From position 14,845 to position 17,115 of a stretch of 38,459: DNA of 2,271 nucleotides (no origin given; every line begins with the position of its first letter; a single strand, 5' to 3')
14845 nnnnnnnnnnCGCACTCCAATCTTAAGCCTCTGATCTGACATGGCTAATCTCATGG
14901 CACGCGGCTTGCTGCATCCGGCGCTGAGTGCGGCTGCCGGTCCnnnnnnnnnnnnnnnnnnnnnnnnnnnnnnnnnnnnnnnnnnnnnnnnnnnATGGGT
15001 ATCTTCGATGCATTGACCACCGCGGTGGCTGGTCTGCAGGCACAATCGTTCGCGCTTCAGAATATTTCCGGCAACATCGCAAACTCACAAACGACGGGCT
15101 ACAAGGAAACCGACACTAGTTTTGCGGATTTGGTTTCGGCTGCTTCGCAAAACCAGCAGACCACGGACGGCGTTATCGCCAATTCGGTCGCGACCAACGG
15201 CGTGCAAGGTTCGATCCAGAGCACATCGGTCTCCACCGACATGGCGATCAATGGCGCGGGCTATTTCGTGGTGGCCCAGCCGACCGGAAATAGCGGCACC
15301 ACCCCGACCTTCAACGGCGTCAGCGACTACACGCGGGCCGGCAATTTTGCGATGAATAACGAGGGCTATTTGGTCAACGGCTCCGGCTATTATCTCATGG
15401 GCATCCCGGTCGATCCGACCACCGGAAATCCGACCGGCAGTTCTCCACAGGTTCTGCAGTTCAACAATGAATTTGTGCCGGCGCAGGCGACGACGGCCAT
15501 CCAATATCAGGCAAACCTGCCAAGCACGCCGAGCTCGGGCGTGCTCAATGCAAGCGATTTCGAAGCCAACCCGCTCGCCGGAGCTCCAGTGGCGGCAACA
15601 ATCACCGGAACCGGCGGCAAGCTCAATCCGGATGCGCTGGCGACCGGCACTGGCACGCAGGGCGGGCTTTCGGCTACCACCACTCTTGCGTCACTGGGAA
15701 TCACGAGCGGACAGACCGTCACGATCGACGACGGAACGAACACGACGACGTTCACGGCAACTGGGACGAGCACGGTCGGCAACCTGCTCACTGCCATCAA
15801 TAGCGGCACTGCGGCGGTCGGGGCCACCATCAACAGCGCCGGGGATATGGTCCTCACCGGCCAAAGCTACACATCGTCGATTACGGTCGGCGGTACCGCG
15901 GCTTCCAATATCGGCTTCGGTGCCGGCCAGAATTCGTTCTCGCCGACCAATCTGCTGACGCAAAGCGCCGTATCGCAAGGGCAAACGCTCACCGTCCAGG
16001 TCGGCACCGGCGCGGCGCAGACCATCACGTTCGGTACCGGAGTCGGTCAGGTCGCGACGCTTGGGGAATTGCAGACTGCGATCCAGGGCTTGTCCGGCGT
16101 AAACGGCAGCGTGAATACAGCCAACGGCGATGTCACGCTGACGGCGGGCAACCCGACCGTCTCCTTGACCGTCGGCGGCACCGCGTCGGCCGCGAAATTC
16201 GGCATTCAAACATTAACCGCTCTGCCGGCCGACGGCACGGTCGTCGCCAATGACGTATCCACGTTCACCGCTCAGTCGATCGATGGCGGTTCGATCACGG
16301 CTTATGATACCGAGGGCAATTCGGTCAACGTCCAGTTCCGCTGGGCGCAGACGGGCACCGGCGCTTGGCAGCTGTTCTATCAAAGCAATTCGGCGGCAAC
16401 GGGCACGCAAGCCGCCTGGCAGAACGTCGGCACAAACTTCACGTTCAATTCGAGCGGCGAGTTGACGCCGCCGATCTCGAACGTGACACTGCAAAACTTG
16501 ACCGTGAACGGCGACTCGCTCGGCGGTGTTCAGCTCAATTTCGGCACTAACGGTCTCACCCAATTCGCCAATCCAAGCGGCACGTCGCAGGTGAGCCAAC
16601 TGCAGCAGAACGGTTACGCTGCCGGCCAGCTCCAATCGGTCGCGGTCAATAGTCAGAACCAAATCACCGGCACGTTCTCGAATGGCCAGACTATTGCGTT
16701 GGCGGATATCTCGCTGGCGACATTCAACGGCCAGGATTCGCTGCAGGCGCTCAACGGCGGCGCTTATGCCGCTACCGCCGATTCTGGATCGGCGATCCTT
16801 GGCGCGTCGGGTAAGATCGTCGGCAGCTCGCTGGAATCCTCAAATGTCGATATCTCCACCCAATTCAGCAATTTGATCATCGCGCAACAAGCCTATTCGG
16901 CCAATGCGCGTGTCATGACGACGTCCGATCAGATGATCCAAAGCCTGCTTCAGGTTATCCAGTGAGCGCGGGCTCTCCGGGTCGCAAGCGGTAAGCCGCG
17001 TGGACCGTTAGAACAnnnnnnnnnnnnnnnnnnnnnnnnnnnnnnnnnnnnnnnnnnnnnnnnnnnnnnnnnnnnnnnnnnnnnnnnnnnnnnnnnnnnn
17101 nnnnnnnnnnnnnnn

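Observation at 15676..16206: Hook protein FlgE contains two copies of a module that is also used by the flagellin and by an orphan protein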

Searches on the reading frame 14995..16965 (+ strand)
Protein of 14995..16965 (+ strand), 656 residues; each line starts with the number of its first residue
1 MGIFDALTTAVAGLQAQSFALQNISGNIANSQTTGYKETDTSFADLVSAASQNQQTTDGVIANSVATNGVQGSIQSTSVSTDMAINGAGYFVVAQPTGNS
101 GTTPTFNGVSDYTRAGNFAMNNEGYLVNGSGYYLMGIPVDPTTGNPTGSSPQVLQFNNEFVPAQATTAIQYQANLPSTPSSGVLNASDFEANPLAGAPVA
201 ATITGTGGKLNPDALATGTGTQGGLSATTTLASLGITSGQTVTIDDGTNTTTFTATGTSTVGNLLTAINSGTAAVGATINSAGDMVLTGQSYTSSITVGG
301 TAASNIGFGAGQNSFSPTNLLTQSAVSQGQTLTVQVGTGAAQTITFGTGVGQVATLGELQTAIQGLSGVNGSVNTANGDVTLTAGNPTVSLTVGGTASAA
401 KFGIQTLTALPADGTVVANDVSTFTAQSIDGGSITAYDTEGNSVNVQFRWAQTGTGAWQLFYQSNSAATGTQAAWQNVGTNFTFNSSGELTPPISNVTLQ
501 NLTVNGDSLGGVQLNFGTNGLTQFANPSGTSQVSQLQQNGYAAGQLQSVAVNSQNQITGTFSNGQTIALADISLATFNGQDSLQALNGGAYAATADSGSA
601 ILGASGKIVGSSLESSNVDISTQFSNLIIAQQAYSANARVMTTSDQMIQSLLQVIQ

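Call 3: search_protein_families(library=pfam, proteins=[window:14995-16965:+], max_evalue=0.1)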
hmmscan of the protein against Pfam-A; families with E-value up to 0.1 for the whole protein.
window:14995-16965:+ (656 aa): 4 families
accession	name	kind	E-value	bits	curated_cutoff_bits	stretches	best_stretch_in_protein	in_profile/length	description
PF06429.18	Flg_bbr_C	-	1.6e-13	50.4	23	1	612-653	4-45/46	Flagellar basal body rod FlgEFG protein C-terminal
PF22692.1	LlgE_F_G_D1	-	3.5e-09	37.1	27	1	84-136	1-43/64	Flagellar hook protein FlgE/F/G D1 domain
PF00460.25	Flg_bb_rod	-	0.00054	20.3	20.7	1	7-37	1-31/31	Flagella basal body rod protein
PF02933.23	CDC48_2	-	0.057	13.5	22.4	0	236-272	19-46/64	Cell division protein 48 (CDC48), domain 2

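Call 8: find_homologous_proteins(query=window:14995-16965:+, max_evalue=0.00001)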
Query window:14995-16965:+ (656 aa): 5172 proteins with E <= 0.00001 among 8000 candidates; the best 120 are listed.
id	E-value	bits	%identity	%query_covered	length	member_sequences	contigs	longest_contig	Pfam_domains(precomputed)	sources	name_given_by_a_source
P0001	0.0e+0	1269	97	100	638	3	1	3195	PF06429.19,PF22692.2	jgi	jgi:flagellar hook protein FlgE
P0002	0.0e+0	1170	88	100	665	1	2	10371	PF06429.19,PF22692.2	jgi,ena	-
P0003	0.0e+0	1120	84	100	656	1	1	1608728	PF06429.19,PF22692.2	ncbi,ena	-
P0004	0.0e+0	1089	81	100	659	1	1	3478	PF06429.19,PF22692.2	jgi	jgi:flagellar hook protein FlgE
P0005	0.0e+0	1089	81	100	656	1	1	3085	PF06429.19,PF22692.2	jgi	jgi:flagellar hook protein FlgE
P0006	0.0e+0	1088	81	100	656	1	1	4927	PF06429.19,PF22692.2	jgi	jgi:flagellar hook protein FlgE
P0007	0.0e+0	1087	81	100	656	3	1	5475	PF06429.19,PF22692.2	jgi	jgi:flagellar hook protein FlgE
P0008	0.0e+0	1083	80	100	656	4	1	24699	PF06429.19,PF22692.2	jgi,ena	jgi:flagellar hook protein FlgE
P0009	0.0e+0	1082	81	100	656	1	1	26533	PF06429.19,PF00460.26,PF22692.2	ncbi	-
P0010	0.0e+0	1082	81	100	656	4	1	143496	PF06429.19,PF22692.2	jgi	jgi:flagellar hook protein FlgE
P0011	0.0e+0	1074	80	100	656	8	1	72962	PF06429.19,PF22692.2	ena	-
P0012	0.0e+0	1071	80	100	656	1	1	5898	PF06429.19,PF22692.2,PF07196.19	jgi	jgi:flagellar hook protein FlgE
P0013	0.0e+0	1071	80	100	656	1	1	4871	PF06429.19,PF22692.2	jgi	jgi:flagellar hook protein FlgE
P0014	0.0e+0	1066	80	100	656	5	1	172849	PF06429.19,PF22692.2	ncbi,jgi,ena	jgi:flagellar hook protein FlgE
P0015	0.0e+0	1064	80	100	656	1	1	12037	PF06429.19,PF22692.2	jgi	jgi:flagellar hook protein FlgE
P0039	3.9e-297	1005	76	100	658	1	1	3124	PF06429.19,PF22692.2,PF07196.19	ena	-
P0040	5.4e-297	1004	76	100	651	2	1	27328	PF06429.19,PF22692.2,PF07196.19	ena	-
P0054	5.2e-292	988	76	100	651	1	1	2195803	PF06429.19,PF00460.26,PF22692.2,PF07196.19,PF07559.20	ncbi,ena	-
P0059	8.5e-291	984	73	100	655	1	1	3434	PF06429.19,PF22692.2,PF07196.19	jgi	jgi:flagellar hook protein FlgE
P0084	3.2e-282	956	72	100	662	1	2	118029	PF06429.19,PF22692.2,PF07196.19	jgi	jgi:flagellar hook protein FlgE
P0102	2.0e-277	940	71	100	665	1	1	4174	PF06429.19,PF22692.2,PF07196.19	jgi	jgi:flagellar hook protein FlgE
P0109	2.3e-274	930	71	100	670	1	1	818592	PF06429.19,PF22692.2,PF07196.19,PF07559.20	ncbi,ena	-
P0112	4.1e-274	929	71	100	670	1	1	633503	PF06429.19,PF22692.2,PF07196.19,PF07559.20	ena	-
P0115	7.1e-274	928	71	100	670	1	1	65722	PF06429.19,PF22692.2,PF07196.19,PF07559.20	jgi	jgi:flagellar hook protein FlgE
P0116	1.5e-273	927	71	100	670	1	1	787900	PF06429.19,PF22692.2,PF07196.19,PF07559.20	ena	-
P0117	1.5e-273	927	71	100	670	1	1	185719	PF06429.19,PF22692.2,PF07196.19,PF07559.20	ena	-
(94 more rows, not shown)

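Call 9: search_solved_structures(query=window:14995-16965:+, max_evalue=0.01, show_alignments=2)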
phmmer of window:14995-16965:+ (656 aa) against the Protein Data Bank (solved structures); distinct sequences matched with E-value up to 0.01: 17.
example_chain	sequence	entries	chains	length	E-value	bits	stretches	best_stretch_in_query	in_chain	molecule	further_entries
8z5u_D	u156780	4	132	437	2e-31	112.6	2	10-179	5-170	Flagellar hook protein FlgE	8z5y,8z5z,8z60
6jzt_A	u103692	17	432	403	3.5e-31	111.8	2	431-653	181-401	Flagellar hook protein FlgE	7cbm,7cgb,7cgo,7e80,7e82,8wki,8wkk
3a69_A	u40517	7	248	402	3.8e-31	111.7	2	431-653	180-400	Flagellar hook protein flgE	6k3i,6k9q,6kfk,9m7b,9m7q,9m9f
5jxl_A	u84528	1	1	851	2.6e-27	99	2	432-654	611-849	flagellar hook protein FlgE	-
9yee_Ce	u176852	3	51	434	2e-24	89.5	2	10-178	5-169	Flagellar hook protein FlgE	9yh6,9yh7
5npy_A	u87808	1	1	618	7.1e-21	77.8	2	5-176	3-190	Flagellar basal body protein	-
1wlg_A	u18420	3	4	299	3.5e-17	65.6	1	431-621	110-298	Flagellar hook protein flgE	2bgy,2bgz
8z5u_A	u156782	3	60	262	1.1e-15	60.6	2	6-134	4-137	Flagellar basal-body rod protein FlgG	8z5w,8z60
6jzr_A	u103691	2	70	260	5e-15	58.5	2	6-135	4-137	Flagellar basal-body rod protein FlgG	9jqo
5wrh_A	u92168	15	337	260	8.8e-15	57.6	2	6-135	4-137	Flagellar basal-body rod protein FlgG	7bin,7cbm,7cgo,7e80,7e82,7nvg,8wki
9yee_Ba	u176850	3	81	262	2e-14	56.5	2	6-136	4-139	Flagellar basal-body rod protein FlgG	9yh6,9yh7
9yee_Ca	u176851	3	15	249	4.5e-10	42.1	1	6-142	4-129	Flagellar basal-body rod protein FlgF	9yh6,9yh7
5az4_A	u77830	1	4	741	1.5e-09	40.3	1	369-621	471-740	Flagellar hook subunit protein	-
6ndx_B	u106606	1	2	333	1.1e-07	34.2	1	515-608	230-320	Flagellar hook protein FlgE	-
8z5s_m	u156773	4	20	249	4.7e-07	32.1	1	6-143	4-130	Flagellar basal-body rod protein FlgF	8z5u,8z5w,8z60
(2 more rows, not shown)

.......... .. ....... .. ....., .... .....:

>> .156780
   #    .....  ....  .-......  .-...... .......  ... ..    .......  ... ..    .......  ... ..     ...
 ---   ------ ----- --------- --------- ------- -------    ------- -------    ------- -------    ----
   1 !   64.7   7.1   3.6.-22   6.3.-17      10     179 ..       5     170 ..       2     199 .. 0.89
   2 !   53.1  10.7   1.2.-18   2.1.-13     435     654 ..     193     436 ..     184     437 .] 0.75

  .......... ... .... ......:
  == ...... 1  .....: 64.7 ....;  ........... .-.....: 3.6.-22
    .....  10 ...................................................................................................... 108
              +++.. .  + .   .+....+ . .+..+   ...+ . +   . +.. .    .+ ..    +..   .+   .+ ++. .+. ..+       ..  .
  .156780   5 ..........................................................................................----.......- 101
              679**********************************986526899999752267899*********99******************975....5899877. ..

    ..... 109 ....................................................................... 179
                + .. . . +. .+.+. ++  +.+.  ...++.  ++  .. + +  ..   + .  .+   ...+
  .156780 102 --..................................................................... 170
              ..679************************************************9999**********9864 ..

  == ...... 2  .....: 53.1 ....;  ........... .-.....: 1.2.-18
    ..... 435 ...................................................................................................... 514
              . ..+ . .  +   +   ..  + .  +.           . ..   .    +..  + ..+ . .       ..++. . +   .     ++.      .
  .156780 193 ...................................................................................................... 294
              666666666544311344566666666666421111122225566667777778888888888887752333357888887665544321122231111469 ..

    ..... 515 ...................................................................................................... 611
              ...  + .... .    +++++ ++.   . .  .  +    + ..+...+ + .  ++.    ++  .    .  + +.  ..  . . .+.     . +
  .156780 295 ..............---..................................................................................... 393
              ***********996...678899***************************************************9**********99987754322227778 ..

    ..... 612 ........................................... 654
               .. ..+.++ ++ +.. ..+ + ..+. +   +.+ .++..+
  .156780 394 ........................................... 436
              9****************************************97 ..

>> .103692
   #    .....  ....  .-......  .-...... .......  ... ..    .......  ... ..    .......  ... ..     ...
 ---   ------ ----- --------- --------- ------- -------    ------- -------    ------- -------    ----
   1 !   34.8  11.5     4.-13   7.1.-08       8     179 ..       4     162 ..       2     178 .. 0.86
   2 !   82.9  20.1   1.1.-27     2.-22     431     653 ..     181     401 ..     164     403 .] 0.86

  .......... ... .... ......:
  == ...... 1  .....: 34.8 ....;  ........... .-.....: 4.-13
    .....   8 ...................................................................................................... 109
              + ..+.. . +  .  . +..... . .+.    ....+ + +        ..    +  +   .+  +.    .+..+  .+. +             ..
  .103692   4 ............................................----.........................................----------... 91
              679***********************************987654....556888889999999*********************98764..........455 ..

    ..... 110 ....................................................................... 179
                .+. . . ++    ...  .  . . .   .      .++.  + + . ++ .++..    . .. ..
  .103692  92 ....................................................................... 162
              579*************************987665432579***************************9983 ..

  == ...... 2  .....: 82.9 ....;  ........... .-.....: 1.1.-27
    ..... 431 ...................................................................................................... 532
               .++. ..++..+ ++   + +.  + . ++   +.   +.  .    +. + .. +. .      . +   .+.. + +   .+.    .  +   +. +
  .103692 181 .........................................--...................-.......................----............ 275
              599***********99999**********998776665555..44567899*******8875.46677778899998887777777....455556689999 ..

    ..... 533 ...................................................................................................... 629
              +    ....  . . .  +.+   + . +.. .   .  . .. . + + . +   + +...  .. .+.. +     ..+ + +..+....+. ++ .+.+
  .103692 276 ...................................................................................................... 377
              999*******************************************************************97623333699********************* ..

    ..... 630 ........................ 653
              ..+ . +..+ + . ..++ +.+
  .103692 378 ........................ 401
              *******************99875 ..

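Call 29: find_related_loci(query=window:14995-16965:+, collection=genome_contigs, flank=10000)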
Query window:14995-16965:+ (656 aa) in genome_contigs; peptide patterns used: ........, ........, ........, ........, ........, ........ (x = any residue, [..] = any of these).
139 stretches matched a pattern; 53 encode a relative of the query (tblastn E <= 1e-3); 53 distinct loci.
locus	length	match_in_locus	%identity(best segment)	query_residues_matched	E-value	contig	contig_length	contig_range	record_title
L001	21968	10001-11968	80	1-656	0e+0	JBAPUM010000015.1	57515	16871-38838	MAG: Xanthobacteraceae bacterium isolate MFD00673_ilm_asm_bin4 k127_3724, whole genome shotgun sequence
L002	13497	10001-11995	80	1-656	0e+0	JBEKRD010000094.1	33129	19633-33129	MAG: Xanthobacteraceae bacterium isolate SPRUCE 502 SPRUCE_502_94, whole genome shotgun sequence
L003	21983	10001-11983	76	1-656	0e+0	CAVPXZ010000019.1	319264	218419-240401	MAG: uncultured Alphaproteobacteria bacterium isolate MFD01872.bin.1.255 genome assembly, contig: contig_69573, whole ge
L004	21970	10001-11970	79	1-656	0e+0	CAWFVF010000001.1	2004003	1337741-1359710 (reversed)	MAG: uncultured Alphaproteobacteria bacterium isolate MFD09671.bin.2.16 genome assembly, contig: contig_13670, whole gen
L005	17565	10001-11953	73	1-656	0e+0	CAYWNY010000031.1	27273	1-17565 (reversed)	MAG TPA_asm: uncultured Hyphomicrobiales bacterium isolate binchicken_co3_582 genome assembly, contig: NODE_5427_length_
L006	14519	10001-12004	74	1-656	0e+0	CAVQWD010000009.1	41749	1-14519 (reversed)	MAG: uncultured Alphaproteobacteria bacterium isolate MFD09222.bin.3.315 genome assembly, contig: contig_139662, whole g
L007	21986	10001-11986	68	1-656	0e+0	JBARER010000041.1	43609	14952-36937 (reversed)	MAG: Xanthobacteraceae bacterium isolate MFD06171_ilm_asm_bin18 k127_357523, whole genome shotgun sequence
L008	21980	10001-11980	69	1-656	0e+0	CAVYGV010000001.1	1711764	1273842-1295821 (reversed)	MAG: uncultured Alphaproteobacteria bacterium isolate MFD03399.bin.1.67 genome assembly, contig: contig_1307, whole geno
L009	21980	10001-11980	70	1-656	0e+0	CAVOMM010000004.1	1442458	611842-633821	MAG: uncultured Alphaproteobacteria bacterium isolate MFD00008.bin.1.91 genome assembly, contig: contig_22294, whole gen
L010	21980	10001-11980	69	1-656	0e+0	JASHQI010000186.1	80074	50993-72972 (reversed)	MAG: Xanthobacteraceae bacterium isolate JOPF071 JOPF_AWAY_contig_753201, whole genome shotgun sequence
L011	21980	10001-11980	70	1-656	0e+0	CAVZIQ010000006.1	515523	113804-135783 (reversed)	MAG: uncultured Alphaproteobacteria bacterium isolate MFD01716.bin.1.196 genome assembly, contig: contig_29689, whole ge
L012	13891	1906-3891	68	1-656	0e+0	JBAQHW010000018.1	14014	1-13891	MAG: Xanthobacteraceae bacterium isolate MFD04870_ilm_asm_bin17 k127_272856, whole genome shotgun sequence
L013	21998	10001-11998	66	1-656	0e+0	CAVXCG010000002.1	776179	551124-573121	MAG: uncultured Alphaproteobacteria bacterium isolate MFD03399.bin.1.31 genome assembly, contig: contig_14711, whole gen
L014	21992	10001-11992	65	1-656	0e+0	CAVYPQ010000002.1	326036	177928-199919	MAG: uncultured Alphaproteobacteria bacterium isolate MFD05512.bin.2.185 genome assembly, contig: contig_11250, whole ge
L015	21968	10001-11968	77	1-656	0e+0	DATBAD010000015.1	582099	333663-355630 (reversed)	MAG TPA_asm: Xanthobacteraceae bacterium isolate SMAG_U5722 k141_1533808, whole genome shotgun sequence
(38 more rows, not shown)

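Call 30: predict_structure(alignment_id=A2)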
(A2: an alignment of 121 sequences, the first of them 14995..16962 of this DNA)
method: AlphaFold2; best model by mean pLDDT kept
length: 656 residues; sequences in the alignment: 121
mean_pLDDT: 72.4   pTM: 0.44
mean pLDDT of the five models: 72.4, 69.4, 69.2, 66.3, 60.3
residues with pLDDT >= 90: 189; 70-90: 251; 50-70: 73; < 50: 143
segments of 3 or more residues with pLDDT < 50: 1-80, 190-198, 413-419, 611-613, 615-656
pLDDT, mean of each block of 10 residues (from residue 1): 34 33 30 25 29 29 26 30 76 86 78 84 82 88 79 77 73 76 58 43 84 96 95 95 95 96 97 96 95 94 93 92 96 91 95 97 93 94 79 92 84 47 75 77 80 73 73 67 71 75 77 78 63 74 72 81 80 88 87 89 76 38 31 31 37 39
secondary structure, 60 per line:
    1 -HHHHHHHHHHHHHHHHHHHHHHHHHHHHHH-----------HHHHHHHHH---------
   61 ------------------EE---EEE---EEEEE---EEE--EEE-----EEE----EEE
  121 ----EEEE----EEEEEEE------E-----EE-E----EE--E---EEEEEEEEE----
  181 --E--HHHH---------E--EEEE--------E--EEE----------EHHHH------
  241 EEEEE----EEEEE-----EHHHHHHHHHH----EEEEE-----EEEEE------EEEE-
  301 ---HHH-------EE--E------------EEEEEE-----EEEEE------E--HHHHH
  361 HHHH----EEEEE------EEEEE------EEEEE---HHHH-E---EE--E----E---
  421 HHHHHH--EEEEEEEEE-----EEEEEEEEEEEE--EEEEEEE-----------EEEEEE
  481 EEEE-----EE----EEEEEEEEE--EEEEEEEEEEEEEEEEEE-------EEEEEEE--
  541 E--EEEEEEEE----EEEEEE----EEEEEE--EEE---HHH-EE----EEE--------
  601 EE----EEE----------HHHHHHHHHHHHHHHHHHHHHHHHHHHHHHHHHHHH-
elements in order: H2-31 H43-51 E84-86 E90-94 E98-100 E103-105 E111-113 E118-120 E125-128 E133-139 E168-176 H186-189 E202-205 E217-219 H231-234 E241-245 E250-254 H261-270 E275-279 E285-289 E296-299 E331-336 E342-346 H356-364 E369-373 E380-384 E391-395 H399-402 H421-426 E429-437 E443-454 E457-463 E475-484 E496-504 E507-524 E532-538 E544-551 E556-561 E566-571 E574-576 E590-592 E607-609 H620-655
